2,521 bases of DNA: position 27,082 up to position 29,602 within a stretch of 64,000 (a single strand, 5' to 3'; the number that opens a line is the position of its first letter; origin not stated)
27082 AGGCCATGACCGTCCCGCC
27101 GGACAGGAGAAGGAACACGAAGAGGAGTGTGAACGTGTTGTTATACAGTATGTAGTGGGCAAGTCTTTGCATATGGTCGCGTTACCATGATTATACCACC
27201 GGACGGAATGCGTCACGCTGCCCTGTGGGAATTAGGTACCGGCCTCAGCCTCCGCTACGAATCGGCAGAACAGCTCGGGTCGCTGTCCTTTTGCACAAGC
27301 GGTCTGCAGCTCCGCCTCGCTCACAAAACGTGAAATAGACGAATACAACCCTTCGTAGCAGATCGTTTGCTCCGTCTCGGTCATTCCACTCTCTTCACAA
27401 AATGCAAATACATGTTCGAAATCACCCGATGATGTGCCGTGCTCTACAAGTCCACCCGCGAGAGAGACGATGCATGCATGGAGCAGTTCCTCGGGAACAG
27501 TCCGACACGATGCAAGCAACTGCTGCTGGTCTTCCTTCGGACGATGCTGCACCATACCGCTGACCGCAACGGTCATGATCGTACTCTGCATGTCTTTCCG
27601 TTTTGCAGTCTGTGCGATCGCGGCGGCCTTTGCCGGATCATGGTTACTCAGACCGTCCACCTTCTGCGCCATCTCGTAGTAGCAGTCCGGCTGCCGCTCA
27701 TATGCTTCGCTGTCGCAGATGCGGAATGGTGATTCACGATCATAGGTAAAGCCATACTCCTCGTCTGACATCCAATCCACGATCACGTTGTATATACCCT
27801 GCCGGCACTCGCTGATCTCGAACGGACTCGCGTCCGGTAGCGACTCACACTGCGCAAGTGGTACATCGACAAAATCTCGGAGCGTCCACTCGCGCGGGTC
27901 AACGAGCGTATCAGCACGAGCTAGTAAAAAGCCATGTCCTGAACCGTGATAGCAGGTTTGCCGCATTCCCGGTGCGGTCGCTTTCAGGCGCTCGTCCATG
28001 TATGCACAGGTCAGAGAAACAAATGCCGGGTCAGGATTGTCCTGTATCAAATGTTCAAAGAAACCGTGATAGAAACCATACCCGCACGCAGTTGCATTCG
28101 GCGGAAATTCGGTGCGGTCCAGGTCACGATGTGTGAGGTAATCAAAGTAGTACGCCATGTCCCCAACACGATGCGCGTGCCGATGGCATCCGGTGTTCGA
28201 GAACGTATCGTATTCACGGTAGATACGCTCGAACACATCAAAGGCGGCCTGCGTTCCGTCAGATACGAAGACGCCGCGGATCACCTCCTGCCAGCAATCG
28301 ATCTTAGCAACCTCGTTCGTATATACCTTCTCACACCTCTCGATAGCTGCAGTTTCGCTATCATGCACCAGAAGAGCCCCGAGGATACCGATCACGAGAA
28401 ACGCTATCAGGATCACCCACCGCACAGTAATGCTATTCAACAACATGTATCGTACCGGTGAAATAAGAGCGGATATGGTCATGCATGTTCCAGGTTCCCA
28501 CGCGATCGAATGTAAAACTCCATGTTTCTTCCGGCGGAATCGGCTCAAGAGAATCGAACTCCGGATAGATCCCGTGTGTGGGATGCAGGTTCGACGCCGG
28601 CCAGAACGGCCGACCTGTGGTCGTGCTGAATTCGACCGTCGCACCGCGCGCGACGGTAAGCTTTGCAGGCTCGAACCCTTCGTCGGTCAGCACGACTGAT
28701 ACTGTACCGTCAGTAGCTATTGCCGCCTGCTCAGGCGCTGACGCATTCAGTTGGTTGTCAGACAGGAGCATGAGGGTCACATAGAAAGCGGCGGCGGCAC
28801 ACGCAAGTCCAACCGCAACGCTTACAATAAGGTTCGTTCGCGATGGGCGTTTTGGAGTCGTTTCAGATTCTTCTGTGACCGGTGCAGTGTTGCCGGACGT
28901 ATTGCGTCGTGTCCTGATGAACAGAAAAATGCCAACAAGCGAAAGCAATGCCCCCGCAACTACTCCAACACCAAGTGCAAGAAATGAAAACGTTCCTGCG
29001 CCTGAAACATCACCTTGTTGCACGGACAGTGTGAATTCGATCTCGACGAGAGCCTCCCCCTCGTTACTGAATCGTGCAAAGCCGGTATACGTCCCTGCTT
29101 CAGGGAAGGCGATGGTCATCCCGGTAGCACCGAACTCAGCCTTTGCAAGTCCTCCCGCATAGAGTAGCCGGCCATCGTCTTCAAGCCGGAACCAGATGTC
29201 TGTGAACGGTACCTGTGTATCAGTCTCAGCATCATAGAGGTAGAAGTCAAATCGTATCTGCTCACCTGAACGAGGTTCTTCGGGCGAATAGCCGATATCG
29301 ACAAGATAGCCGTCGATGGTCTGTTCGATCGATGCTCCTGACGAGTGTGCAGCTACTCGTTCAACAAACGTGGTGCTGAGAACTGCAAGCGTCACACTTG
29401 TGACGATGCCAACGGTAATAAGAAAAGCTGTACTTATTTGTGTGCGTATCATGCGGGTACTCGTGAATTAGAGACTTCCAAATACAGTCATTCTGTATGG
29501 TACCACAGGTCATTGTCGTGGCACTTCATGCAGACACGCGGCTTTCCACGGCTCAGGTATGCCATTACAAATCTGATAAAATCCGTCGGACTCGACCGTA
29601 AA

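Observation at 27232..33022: Four tandem Cys/His-rich secreted paralogs with repeated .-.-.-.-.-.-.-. motifs, interrupted by a cupredoxin-like protein: candidate novel extracytoplasmic metal-binding family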

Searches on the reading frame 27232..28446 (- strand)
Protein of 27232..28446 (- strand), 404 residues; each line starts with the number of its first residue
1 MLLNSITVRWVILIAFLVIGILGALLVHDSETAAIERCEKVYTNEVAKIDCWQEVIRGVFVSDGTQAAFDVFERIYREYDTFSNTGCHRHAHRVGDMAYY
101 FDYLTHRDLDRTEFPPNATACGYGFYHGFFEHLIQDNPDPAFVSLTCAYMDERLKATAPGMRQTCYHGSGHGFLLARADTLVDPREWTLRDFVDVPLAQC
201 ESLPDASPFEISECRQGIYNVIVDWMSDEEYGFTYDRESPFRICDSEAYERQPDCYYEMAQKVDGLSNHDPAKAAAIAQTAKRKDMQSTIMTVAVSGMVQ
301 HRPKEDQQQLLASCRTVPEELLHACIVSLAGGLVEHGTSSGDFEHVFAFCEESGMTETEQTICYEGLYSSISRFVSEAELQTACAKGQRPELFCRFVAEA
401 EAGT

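Call 3: search_protein_families(library=pfam, proteins=[window:27232-28446:-], max_evalue=1)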
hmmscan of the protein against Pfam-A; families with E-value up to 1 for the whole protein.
window:27232-28446:- (404 aa): 1 family
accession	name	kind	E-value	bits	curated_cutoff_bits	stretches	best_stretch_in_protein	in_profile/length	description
PF24372.1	DUF7528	-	0.047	14.3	27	0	31-84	14-67/111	Family of unknown function (DUF7528)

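Call 4: search_protein_families(library=ncbifam, proteins=[window:27232-28446:-], max_evalue=1)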
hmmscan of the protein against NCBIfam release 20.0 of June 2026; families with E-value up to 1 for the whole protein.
window:27232-28446:- (404 aa): 0 families

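Call 7: search_solved_structures(query=A1, max_evalue=10)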
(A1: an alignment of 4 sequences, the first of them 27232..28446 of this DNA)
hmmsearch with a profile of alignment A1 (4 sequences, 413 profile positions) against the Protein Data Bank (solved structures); distinct sequences matched with E-value up to 10: 2.
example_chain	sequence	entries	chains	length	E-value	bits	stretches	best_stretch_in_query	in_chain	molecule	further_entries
1ddz_A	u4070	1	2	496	0.6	12.5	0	320-396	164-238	CARBONIC ANHYDRASE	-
9fqr_Xu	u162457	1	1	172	1.3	11.4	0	238-272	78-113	MORN repeat-containing protein 5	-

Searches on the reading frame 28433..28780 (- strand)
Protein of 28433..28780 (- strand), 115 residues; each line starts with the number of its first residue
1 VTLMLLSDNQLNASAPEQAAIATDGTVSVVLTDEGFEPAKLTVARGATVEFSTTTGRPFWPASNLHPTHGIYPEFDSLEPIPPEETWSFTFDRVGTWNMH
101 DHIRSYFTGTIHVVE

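Call 41: search_solved_structures(query=A3, max_evalue=10, show_alignments=3)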
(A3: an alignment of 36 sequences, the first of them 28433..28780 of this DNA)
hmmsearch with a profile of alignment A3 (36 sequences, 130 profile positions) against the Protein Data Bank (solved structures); distinct sequences matched with E-value up to 10: 133 (the best 60 are shown).
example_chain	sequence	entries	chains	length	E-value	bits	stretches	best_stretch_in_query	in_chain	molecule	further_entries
1sfd_A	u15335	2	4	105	3e-09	40.1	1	34-129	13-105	Amicyanin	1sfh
1sf3_A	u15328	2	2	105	1e-08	38.5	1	34-129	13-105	Amicyanin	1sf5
2qdv_A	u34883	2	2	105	2.2e-08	37.4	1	34-129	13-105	Amicyanin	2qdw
3rym_A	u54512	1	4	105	2.4e-08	37.2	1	34-129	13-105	Amicyanin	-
1aac_A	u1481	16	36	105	2.6e-08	37.1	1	34-129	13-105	AMICYANIN | PROTEIN (AMICYANIN)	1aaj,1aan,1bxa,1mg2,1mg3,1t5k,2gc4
2idt_A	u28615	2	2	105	2.8e-08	37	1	34-129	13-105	Amicyanin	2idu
1mda_A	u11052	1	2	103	2.8e-08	37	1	34-129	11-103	AMICYANIN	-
3ie9_A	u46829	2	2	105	3.5e-08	36.7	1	34-129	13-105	Amicyanin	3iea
2idq_A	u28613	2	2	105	3.8e-08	36.6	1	34-129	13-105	Amicyanin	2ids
2gb2_A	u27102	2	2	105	6.5e-08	35.8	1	34-129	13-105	Amicyanin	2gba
4p5r_A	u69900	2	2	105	7.3e-08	35.7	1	34-129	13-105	Amicyanin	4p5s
3ply_A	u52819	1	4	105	1.9e-07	34.3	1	34-129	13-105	Amicyanin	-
9cck_A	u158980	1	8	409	2.6e-07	33.9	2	48-128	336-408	Copper-containing nitrite reductase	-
3c75_A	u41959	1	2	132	1.2e-05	28.5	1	15-129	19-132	Amicyanin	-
1id2_A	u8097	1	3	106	5e-05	26.5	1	29-129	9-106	AMICYANIN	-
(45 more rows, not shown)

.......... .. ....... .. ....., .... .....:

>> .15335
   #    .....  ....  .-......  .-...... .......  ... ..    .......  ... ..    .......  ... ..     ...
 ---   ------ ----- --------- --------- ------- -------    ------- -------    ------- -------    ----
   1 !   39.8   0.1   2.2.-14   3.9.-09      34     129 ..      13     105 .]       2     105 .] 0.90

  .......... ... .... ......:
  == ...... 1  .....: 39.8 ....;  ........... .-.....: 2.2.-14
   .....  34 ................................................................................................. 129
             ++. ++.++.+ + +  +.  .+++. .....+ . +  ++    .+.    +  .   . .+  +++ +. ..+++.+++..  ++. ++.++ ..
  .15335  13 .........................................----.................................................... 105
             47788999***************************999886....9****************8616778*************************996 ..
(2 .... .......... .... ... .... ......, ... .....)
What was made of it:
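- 28439..28705 (-): Xc domain of X (aa 250-338). A cysteine-less cupredoxin with invariant His290, His293, His324, Asp325 and His326. Cys92 is replaced by Asp, His95 by Ala, and Met98 by a hydrophobic residue (Leu in the profile consensus) (call 41).
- On Type 1 blue copper cupredoxin (Xc): Amicyanin E 3e-9 (call 41). Cys92 is replaced by Asp, His95 by Ala, and Met98 by a hydrophobic residue (call 41).
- Closest known: EfeO. Different: By sequence Xc is closer to amicyanin and plastocyanin (call 41).
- Cupredoxin site remodelling (call 41).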

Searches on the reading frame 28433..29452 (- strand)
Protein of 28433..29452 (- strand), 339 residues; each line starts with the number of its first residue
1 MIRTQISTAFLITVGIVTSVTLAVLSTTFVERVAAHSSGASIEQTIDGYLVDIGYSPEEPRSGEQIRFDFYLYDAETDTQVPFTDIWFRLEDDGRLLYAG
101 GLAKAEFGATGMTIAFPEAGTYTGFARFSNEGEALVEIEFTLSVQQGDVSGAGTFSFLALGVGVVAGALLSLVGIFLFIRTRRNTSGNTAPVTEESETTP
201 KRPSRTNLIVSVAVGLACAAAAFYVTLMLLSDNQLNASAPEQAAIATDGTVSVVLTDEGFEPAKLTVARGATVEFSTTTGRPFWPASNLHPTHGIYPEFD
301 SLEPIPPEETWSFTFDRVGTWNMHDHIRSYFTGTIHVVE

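Call 3: search_protein_families(library=pfam, proteins=[window:28433-29452:-], max_evalue=1)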
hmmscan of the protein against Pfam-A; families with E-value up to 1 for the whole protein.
window:28433-29452:- (339 aa): 3 families
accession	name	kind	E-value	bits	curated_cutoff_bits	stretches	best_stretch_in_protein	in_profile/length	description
PF13473.12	Cupredoxin_1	-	3.5e-05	24.2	27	1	222-335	4-102/104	Cupredoxin-like domain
PF03706.18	LPG_synthase_TM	-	0.0029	17.5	33.4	1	149-244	140-244/302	Lysylphosphatidylglycerol synthase TM region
PF13567.11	DUF4131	-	0.15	12.2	31.6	1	161-252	6-74/165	Domain of unknown function (DUF4131)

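Call 4: search_protein_families(library=ncbifam, proteins=[window:28433-29452:-], max_evalue=1)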
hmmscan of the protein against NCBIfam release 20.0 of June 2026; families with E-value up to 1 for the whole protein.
window:28433-29452:- (339 aa): 6 families
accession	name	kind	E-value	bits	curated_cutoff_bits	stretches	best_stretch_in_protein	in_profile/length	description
NF051440.1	CuResCopIPSEAE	equivalog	0.002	17.9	280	1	231-276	24-68/180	copper-resistant cuproprotein CopI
NF052375.1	antisigma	equivalog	0.011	15.7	100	1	183-270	62-146/217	anti-sigma factor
NF005621.0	PRK07375.1-6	equivalog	0.07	13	126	1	165-225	35-97/120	putative monovalent cation/H+ antiporter subunit C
NF038083.1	CU044_5270_fam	subfamily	0.083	12.7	100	1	196-252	18-76/284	CU044_5270 family protein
TIGR02656.1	cyanin_plasto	equivalog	0.16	12.4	87.85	0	259-283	13-37/99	plastocyanin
TIGR02811.1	formate_TAT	hypoth_equivalog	0.39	11.1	48.45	1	196-229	2-35/66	formate dehydrogenase region TAT target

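Call 43: find_homologous_proteins(query=window:28433-29452:-, max_evalue=0.001)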
Query window:28433-29452:- (339 aa): 74 proteins with E <= 0.001 among 8000 candidates.
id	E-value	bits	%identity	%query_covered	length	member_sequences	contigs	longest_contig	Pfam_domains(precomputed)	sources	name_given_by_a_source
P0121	2.0e-219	745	100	100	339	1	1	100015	-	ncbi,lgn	ncbi:MAG: hypothetical protein WDZ93_01485 [Candidatus Paceibacterota bacterium]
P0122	9.7e-135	467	63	97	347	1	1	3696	-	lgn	-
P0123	8.1e-107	375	56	90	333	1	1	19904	-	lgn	-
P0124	1.1e-91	325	51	91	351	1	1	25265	-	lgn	-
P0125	5.2e-89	317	50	90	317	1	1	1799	-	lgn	-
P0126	5.9e-89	317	47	96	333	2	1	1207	PF13473.13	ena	-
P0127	2.8e-88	314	50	90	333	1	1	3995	-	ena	-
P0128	5.4e-86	307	48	91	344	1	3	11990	PF13473.13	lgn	-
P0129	3.5e-84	301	46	97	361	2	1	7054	PF13473.13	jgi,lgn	-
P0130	2.6e-79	285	47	91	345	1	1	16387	PF13473.13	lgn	-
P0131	3.2e-76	275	45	88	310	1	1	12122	-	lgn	-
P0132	1.0e-74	270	43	98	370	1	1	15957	-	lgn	-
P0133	1.2e-74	270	41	98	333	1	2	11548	PF13473.13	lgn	-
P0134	1.7e-73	266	44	90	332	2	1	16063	-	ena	-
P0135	5.0e-73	264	43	97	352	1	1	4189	-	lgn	-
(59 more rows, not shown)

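Call 54: predict_structure(alignment_id=A5)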
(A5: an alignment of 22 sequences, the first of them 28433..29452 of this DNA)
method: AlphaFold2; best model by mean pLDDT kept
length: 339 residues; sequences in the alignment: 22
mean_pLDDT: 79.0   pTM: 0.46
mean pLDDT of the five models: 79.0, 79.0, 78.6, 78.0, 76.8
residues with pLDDT >= 90: 122; 70-90: 132; 50-70: 56; < 50: 29
segments of 3 or more residues with pLDDT < 50: 35-37, 105-108, 152-154, 232-243, 289-293
pLDDT, mean of each block of 10 residues (from residue 1): 67 83 73 59 96 92 91 94 91 90 60 90 95 93 86 57 78 81 66 52 74 79 69 43 64 89 92 93 73 63 91 92 79 88
secondary structure, 60 per line:
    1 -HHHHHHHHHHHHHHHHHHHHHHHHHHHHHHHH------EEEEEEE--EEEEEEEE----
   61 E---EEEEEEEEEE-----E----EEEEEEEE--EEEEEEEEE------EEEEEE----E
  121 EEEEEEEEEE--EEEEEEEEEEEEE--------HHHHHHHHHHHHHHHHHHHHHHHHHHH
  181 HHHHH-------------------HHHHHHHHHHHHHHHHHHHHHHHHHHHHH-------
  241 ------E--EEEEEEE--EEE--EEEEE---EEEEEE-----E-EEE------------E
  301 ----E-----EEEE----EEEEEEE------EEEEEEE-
elements in order: H2-33 E40-46 E49-56 E65-74 E85-92 E95-103 E110-115 E120-130 E133-145 H154-185 H205-233 E250-256 E259-261 E264-268 E272-277 E285-287 E311-314 E319-325 E332-338
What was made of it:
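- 28433..29452 (-): Gene X (339 aa). Order along the chain: signal peptide, beta-sandwich Xn, two membrane helices, cupredoxin-like Xc. Its last 14 nt overlap the start of A. Model pLDDT 79, with a sandwich at 40-145, helices at 154-185 and 205-233, and a sandwich at 250-338 (call 54).
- On CopC (Xn): Beta-sandwich at 40-145 with most 10-residue blocks at pLDDT of about 90 or more (one loop lower) (call 54).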

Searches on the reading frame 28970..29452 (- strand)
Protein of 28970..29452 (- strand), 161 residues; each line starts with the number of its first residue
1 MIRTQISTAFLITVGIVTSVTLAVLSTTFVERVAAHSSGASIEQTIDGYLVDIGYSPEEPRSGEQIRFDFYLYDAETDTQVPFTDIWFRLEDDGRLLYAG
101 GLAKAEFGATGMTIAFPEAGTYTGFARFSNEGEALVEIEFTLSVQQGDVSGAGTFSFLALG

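Call 42: search_solved_structures(query=A4, max_evalue=10, show_alignments=2)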
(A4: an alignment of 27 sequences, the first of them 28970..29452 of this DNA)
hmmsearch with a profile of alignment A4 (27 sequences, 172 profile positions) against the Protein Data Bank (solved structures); distinct sequences matched with E-value up to 10: 27.
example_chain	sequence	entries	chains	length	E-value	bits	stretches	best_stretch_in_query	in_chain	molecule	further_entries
2j3s_A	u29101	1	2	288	0.0043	19.9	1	96-132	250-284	FILAMIN-A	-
7dtd_B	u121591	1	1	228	0.032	17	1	102-162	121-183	Sodium channel subunit beta-4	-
7ouu_A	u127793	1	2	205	0.057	16.2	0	96-118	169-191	Isoform 2 of Filamin-C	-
7p0e_A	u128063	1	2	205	0.058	16.2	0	96-118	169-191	Isoform 2 of Filamin-C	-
4p3w_A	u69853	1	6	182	0.083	15.7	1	96-132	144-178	Filamin-A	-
7sc4_A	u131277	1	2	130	0.13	15.1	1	96-139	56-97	Filamin-A/Integrin alpha-IIb light chain, form 2 chimera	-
7ouv_A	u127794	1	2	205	0.14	15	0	96-118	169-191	Isoform 2 of Filamin-C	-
9lxg_A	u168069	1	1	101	0.16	14.7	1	96-134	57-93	Filamin-A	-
2mtp_A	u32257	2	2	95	0.21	14.4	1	96-132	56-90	Filamin-A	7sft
2k9u_A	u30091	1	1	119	0.22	14.3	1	96-135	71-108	Gamma filamin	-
2w0p_A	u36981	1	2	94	0.22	14.3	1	96-132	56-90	FILAMIN-A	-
9lwx_D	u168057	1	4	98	0.23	14.3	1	96-132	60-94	Filamin-A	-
2brq_A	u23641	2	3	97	0.24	14.2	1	96-132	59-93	FILAMIN A | FILAMIN-A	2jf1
3isw_A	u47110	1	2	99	0.25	14.2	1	96-132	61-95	Filamin-A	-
5xr1_A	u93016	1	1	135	0.44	13.3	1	96-132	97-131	C-terminal peptide of Integrin beta-2,Filamin-A IG21 domain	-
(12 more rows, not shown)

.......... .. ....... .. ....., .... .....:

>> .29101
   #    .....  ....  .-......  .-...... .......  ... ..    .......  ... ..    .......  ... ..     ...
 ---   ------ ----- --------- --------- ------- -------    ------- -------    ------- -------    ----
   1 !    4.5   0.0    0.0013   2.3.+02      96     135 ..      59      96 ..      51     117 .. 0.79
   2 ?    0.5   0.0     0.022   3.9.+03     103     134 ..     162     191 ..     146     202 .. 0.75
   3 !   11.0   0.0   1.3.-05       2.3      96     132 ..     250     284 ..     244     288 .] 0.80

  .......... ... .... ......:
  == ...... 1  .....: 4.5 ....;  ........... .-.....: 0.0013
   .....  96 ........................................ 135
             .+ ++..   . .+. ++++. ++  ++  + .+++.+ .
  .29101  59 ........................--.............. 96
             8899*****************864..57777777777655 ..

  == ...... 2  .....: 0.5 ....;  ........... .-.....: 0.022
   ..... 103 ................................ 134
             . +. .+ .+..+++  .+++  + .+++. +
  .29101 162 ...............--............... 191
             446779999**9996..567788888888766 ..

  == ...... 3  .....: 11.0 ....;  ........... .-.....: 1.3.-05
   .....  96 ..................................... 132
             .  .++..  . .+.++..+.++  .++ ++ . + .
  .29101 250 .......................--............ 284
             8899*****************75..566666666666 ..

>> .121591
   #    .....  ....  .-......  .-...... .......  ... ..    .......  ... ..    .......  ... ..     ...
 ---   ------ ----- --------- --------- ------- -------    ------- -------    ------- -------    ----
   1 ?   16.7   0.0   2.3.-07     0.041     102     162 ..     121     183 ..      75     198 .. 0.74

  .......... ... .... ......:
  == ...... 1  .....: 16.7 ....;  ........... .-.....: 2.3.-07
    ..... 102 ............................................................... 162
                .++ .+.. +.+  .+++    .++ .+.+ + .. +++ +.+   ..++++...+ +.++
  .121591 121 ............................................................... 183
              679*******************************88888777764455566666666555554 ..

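Call 79: search_protein_families(library=pfam, proteins=[window:28970-29452:-], max_evalue=1)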
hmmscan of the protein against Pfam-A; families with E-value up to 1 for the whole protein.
window:28970-29452:- (161 aa): 0 families
